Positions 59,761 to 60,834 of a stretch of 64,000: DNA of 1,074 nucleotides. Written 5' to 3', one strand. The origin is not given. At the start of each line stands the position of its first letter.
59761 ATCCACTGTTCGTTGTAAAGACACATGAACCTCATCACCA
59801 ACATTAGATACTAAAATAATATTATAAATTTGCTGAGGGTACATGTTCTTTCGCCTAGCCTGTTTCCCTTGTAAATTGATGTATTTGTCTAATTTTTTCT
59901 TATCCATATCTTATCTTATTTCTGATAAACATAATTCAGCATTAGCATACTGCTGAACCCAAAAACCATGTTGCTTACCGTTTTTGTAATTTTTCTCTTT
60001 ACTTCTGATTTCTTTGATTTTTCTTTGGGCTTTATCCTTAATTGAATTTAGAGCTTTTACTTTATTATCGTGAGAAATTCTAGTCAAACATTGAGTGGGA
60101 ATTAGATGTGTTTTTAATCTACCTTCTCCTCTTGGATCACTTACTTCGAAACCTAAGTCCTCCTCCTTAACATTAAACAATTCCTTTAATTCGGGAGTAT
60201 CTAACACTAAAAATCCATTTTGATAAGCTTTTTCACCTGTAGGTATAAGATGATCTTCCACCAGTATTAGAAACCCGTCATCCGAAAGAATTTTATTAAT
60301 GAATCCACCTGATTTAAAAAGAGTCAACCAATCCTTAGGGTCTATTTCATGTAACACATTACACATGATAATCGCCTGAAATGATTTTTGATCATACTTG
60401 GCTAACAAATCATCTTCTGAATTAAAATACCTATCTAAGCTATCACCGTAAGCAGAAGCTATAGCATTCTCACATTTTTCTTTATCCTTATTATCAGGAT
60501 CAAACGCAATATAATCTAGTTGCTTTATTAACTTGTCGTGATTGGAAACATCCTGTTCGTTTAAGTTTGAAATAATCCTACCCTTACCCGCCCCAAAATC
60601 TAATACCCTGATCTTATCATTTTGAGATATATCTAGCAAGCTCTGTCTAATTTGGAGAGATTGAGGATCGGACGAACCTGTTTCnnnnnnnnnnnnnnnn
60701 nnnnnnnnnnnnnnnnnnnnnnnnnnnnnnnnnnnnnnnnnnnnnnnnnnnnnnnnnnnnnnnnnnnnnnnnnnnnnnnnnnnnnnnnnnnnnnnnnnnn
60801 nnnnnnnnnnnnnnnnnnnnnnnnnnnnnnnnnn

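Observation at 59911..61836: Unusual domain fusion: AAA_21/ABC ATPase with a class I SAM methyltransferase that lacks DNA-methyltransferase motifs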

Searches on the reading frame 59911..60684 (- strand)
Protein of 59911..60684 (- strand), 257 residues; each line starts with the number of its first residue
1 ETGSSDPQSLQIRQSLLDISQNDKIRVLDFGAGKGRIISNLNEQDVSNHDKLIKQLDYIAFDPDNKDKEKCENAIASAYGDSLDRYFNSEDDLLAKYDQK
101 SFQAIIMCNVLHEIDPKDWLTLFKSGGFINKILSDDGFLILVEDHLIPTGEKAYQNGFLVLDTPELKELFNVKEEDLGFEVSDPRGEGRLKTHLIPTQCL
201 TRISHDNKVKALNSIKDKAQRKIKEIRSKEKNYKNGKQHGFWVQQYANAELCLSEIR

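Call 33: search_solved_structures(query=A3, max_evalue=1, show_alignments=3)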
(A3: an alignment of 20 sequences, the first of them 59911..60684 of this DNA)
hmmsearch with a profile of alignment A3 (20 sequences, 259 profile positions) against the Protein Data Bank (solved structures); distinct sequences matched with E-value up to 1: 1.
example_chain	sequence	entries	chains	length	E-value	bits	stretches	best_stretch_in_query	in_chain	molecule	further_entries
6d6y_A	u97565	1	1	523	0.011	18.5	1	9-143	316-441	AprA Methyltransferase 2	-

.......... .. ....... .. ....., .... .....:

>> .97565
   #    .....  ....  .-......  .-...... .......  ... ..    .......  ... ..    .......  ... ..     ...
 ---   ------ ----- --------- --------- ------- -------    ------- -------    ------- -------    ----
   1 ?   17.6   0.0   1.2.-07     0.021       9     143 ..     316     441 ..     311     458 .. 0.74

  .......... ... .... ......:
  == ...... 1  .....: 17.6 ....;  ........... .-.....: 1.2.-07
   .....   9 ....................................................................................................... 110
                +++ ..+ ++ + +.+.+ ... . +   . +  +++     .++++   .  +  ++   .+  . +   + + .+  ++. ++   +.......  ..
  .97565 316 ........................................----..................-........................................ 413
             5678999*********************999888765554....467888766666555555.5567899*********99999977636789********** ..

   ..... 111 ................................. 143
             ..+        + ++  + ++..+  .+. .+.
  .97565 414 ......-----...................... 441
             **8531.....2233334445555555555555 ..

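Call 39: predict_structure(alignment_id=A3)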
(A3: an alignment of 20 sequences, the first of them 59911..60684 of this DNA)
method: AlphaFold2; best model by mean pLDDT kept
length: 257 residues; sequences in the alignment: 20
mean_pLDDT: 90.6   pTM: 0.89
mean pLDDT of the five models: 90.6, 90.2, 89.4, 88.3, 87.0
residues with pLDDT >= 90: 191; 70-90: 51; 50-70: 11; < 50: 4
segments of 3 or more residues with pLDDT < 50: 149-151
pLDDT, mean of each block of 10 residues (from residue 1): 81 93 93 94 82 93 93 96 96 96 95 89 93 96 72 65 95 93 86 95 95 97 96 91 92 90
secondary structure, 60 per line:
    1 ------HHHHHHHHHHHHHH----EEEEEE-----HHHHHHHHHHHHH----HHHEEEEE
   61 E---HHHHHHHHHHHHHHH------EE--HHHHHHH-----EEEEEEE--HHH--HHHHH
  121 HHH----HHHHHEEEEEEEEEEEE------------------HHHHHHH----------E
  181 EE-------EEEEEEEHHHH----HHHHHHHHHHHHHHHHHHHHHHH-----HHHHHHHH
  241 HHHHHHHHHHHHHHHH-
elements in order: H7-20 E25-30 H36-48 E56-61 H65-79 H90-96 E102-108 H116-123 H128-132 E133-144 H163-169 E180-182 E190-196 H197-200 H205-227 H233-256

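Call 41: fold_search(model_id=the predicted structure, library=pdb)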
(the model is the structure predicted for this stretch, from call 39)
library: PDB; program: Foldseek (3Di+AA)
matches with E <= 10: 951; with E <= 0.001: 266
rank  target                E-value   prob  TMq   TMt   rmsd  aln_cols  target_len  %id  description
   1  6mro                  2.8e-06  1.00  0.46  0.59   6.2       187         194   16  Crystal structure of methyl transferase from Methanosarcina acetivorans at 1.6 Angstroms resolution, Northeast Structura (released 2018-10-24)
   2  6d6y                  3.5e-06  1.00  0.42  0.24   6.8       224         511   20  AprA Methyltransferase 2 - GNAT didomain in complex with SAH (released 2018-05-09)
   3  3bus_B                3.5e-06  1.00  0.42  0.44  11.3       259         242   15  Crystal Structure of RebM (released 2008-03-25)
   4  5t64_B                4.0e-06  1.00  0.40  0.28   9.5       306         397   11  X-ray structure of the C3-methyltransferase KijD1 from Actinomadura kijaniata in complex with TDP and SAH (released 2016-09-14)
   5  5gm1_C                4.0e-06  1.00  0.33  0.31  11.5       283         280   11  Crystal structure of methyltransferase TleD complexed with SAH (released 2016-09-28)
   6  9wja_D                5.0e-06  1.00  0.42  0.33  14.1       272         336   15  N-methyltransferase 2-like complexed with SAH and PDM in Chimonanthus praecox (released 2026-04-01)
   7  4mwz_A                5.3e-06  1.00  0.40  0.40  12.3       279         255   14  Crystal structure of N-methyl transferase from Plasmodium vivax complexed with S-adenosyl methionine, phosphate and am (released 2014-10-01)
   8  9wja_C                6.7e-06  1.00  0.44  0.35  13.9       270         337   14  N-methyltransferase 2-like complexed with SAH and PDM in Chimonanthus praecox (released 2026-04-01)
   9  9wj9_A                6.7e-06  1.00  0.40  0.31  13.9       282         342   14  N-methyltransferase 2-like complexed with SAH and MDM in Chimonanthus praecox (released 2026-04-01)
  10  9wj9_D                7.5e-06  1.00  0.43  0.34  13.8       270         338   15  N-methyltransferase 2-like complexed with SAH and MDM in Chimonanthus praecox (released 2026-04-01)
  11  9wj8_A                8.0e-06  1.00  0.40  0.31  14.2       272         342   15  N-methyltransferase 1 complexed with SAH and NCM in Chimonanthus praecox (released 2026-04-01)
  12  6q56_A                8.5e-06  1.00  0.40  0.43  11.0       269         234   10  Crystal structure of the B. subtilis M1A22 tRNA methyltransferase TrmK (released 2019-03-27)
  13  5kok_B                9.0e-06  1.00  0.37  0.29  14.2       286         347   12  Pavine N-methyltransferase in complex with Tetrahydropapaverine and S-adenosylhomocysteine pH 7.25 (released 2016-09-07)
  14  5wp5_B                1.1e-05  1.00  0.43  0.26  10.5       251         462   13  Arabidopsis thaliana phosphoethanolamine N-methyltransferase 2 (AtPMT2) in complex with SAH (released 2017-11-15)
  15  3ndi                  1.1e-05  1.00  0.40  0.27   9.4       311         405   12  X-ray Structure of a C-3'-Methyltransferase in Complex with S-adenosylmethionine and dTMP (released 2010-06-30)
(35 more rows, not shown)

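Call 46: search_protein_families(library=ncbifam, proteins=[window:59911-60684:-], max_evalue=10)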
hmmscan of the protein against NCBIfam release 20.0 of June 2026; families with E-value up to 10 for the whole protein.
window:59911-60684:- (257 aa): 4 families
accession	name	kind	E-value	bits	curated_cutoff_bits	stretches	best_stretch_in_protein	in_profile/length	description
NF004851.0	PRK06202.1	equivalog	0.0032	16.9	243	1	13-124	50-152/237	hypothetical protein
TIGR02081.1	metW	equivalog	0.0077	15.8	189.5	1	23-115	13-89/194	methionine biosynthesis protein MetW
NF043040.1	corrin_prot_MT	hypoth_equivalog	0.012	15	180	1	12-148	30-153/216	corrinoid protein-associated methyltransferase CpaM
NF002578.0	PRK02230.1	equivalog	0.016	14.7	246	1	197-255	93-152/185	inorganic pyrophosphatase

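Call 47: search_protein_families(library=pfam, proteins=[window:59911-60684:-], max_evalue=10)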
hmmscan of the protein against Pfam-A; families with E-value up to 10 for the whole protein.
window:59911-60684:- (257 aa): 7 families
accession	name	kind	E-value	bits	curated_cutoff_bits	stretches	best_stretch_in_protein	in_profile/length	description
PF13489.12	Methyltransf_23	-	1.5e-08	35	27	1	12-143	9-118/164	Methyltransferase domain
PF08242.18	Methyltransf_12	-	1.3e-06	29.5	30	1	28-137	1-96/98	Methyltransferase domain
PF13649.12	Methyltransf_25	-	0.0012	19.9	27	1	27-124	1-87/97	Methyltransferase domain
PF13847.12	Methyltransf_31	-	0.0062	16.7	27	1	22-112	2-85/145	Methyltransferase domain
PF01777.24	Ribosomal_L27e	-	0.034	14.7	24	1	192-241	27-79/85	Ribosomal L27e protein family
PF08241.18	Methyltransf_11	-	0.11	13.5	21.2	1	28-140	1-94/95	Methyltransferase domain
PF02636.23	Methyltransf_28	-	0.11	12.4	23.3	1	17-82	11-77/249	Putative S-adenosyl-L-methionine-dependent methyltransferase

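Call 53: search_protein_representatives(alignment_id=A3)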
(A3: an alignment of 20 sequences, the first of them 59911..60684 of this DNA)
Query: 20 sequences, 259 profile positions. Proteins with E-value up to 0.001 (for the whole library): 947; up to 1e-10: 827; up to 1e-30: 419. The best 150 are listed.
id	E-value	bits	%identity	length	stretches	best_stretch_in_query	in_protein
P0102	1.0e-118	411.9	-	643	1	1-258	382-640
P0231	3.0e-103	361.2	-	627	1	1-256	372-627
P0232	1.4e-102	359.1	-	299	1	1-256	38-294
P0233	2.2e-101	355.1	-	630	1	2-257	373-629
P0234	6.1e-96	337.3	-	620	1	2-257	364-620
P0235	5.7e-94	330.8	-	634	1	2-257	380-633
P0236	2.2e-92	325.6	-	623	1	2-256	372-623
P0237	2.3e-92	325.6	-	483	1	2-256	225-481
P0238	1.9e-91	322.5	-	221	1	37-256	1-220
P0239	2.2e-91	322.4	-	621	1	2-255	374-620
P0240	4.3e-91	321.4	-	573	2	1-256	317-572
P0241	1.1e-90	320.1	-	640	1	2-257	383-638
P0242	2.4e-90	318.9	-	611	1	5-256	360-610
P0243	3.2e-90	318.5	-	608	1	1-257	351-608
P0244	3.9e-90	318.3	-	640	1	1-257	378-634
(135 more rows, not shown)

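Call 67: fold_search(model_id=the predicted structure, library=viral)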
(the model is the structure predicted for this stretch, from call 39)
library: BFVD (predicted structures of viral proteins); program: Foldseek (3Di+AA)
matches with E <= 10: 602; with E <= 0.001: 62
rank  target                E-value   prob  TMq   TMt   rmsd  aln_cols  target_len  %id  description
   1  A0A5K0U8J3            1.5e-06  1.00  0.45  0.37   7.9       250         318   15  Class I SAM-dependent methyltransferase [Yasminevirus sp. GU-2018]
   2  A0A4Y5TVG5            4.9e-06  1.00  0.42  0.52   7.0       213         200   15  Methyltransferase domain-containing protein [Vibrio phage VAP7]
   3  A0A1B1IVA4            6.6e-06  1.00  0.45  0.22   6.0       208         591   17  (no name in the UniProt tables at hand)
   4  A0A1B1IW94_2          1.2e-05  1.00  0.46  0.14   6.3       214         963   21  (no name in the UniProt tables at hand)
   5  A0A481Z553            1.6e-05  1.00  0.42  0.30  13.9       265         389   14  Mycolic acid cyclopropane synthetase [Pithovirus LCPAC201]
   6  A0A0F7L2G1            2.3e-05  1.00  0.44  0.28  12.1       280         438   15  Uncharacterized protein [uncultured marine virus]
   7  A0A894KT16            2.3e-05  1.00  0.34  0.22  14.3       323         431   10  mRNA-capping enzyme [African swine fever virus]
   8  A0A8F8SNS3            2.5e-05  1.00  0.39  0.38  10.3       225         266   14  (no name in the UniProt tables at hand)
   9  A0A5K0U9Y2            3.6e-05  1.00  0.53  0.32   5.6       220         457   16  Small RNA 2'-O-methyltransferase [Yasminevirus sp. GU-2018]
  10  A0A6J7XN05            3.6e-05  1.00  0.40  0.55   5.3       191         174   13  AdoMet_MTases domain containing protein [uncultured Caudovirales phage]
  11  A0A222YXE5            3.6e-05  1.00  0.35  0.39   8.9       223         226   15  Uncharacterized protein [Synechococcus phage Bellamy]
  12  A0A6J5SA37            4.1e-05  1.00  0.39  0.24  11.7       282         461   17  AdoMet_MTases domain containing protein [uncultured Caudovirales phage]
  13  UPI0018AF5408         4.8e-05  1.00  0.31  0.29  14.3       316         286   10  (no name look-up for this kind of identifier)
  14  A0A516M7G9            5.8e-05  1.00  0.45  0.56   5.0       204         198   13  (no name in the UniProt tables at hand)
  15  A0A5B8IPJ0            6.5e-05  1.00  0.43  0.54   5.0       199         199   16  Methyltransferase domain-containing protein [Mimiviridae sp. ChoanoV1]
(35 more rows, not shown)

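Call 74: search_protein_families(library=padloc, proteins=[window:59911-60684:-], max_evalue=10)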
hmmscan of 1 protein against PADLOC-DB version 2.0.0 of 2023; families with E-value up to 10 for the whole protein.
window:59911-60684:- (257 aa): 1 family
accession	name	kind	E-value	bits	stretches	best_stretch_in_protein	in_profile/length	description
PDLC01194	Cas11d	-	0.0039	15.6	1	33-101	95-163/202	CAS-I-D; effector_SS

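Call 75: search_protein_families(library=phrogs, proteins=[window:59911-60684:-], max_evalue=1)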
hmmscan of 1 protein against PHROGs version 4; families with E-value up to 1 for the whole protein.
window:59911-60684:- (257 aa): 4 families
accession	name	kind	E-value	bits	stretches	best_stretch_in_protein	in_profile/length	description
phrog_4752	-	other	2e-05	25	1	23-150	51-167/241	tRNA methyltransferase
phrog_5399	-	other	0.0041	18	1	93-144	34-82/149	SAM-dependent methyltransferase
phrog_24759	-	other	0.012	16.4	1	20-70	53-104/204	methyltransferase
phrog_18494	-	unknown function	0.013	16.8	0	155-195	18-55/99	-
